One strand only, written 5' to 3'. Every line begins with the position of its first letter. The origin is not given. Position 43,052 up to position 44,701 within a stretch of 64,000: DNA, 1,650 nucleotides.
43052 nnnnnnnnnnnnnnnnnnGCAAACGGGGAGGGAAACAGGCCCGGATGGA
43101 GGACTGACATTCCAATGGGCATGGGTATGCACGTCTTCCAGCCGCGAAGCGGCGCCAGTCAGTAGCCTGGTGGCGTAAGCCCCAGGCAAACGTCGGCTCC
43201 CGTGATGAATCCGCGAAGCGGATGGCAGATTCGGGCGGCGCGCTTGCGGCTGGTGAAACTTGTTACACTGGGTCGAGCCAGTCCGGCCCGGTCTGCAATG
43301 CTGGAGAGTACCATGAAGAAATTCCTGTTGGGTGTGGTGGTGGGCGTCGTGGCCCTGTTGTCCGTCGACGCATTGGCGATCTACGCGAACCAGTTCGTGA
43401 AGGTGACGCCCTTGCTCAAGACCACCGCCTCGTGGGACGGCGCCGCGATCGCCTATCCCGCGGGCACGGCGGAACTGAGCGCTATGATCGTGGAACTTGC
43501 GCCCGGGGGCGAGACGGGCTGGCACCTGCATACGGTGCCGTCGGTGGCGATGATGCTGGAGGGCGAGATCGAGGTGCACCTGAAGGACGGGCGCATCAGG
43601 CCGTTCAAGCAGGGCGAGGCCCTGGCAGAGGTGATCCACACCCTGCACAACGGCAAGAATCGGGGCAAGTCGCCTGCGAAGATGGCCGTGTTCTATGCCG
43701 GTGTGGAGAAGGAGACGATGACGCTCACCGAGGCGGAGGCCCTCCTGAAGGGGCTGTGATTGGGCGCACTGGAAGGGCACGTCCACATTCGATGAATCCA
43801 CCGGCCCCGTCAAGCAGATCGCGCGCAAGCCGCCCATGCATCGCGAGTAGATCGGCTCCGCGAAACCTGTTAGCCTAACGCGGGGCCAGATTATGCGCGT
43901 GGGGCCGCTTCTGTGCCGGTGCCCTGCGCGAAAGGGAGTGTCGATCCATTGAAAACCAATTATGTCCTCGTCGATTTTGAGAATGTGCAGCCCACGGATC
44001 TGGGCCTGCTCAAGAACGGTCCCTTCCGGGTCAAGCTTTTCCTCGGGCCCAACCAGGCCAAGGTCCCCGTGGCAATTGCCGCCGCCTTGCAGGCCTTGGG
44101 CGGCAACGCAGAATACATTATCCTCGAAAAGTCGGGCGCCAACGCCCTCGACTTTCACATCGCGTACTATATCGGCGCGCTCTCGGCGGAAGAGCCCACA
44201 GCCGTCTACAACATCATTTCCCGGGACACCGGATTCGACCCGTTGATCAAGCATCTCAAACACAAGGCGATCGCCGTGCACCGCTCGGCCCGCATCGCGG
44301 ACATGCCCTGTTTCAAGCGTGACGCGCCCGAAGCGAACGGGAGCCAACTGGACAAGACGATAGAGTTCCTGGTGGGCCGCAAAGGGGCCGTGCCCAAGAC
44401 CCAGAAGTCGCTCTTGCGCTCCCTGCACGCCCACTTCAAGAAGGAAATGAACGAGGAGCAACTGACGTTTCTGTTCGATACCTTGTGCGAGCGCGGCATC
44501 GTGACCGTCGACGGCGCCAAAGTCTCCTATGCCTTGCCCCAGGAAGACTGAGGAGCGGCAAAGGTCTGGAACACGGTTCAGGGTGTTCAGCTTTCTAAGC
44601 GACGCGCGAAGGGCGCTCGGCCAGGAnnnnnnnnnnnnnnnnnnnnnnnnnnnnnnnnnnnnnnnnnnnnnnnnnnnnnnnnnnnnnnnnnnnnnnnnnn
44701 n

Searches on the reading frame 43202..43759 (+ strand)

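Call 43: search_protein_families(library=pfam, proteins=[window:43202-43759:+], max_evalue=0.001)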
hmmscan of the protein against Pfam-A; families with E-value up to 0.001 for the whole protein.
window:43202-43759:+ (185 aa): 1 family
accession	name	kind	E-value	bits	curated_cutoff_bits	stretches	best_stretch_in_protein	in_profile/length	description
PF07883.17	Cupin_2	-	5.8e-11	42.4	27.2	1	96-163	2-68/70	Cupin domain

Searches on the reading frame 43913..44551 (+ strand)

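Call 43: search_protein_families(library=pfam, proteins=[window:43913-44551:+], max_evalue=0.001)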
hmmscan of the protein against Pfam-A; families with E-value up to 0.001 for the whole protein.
window:43913-44551:+ (212 aa): 1 family
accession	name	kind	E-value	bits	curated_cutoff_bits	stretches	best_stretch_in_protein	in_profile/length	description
PF18475.7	PIN7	-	4e-27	95.3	34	1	19-117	1-101/103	PIN domain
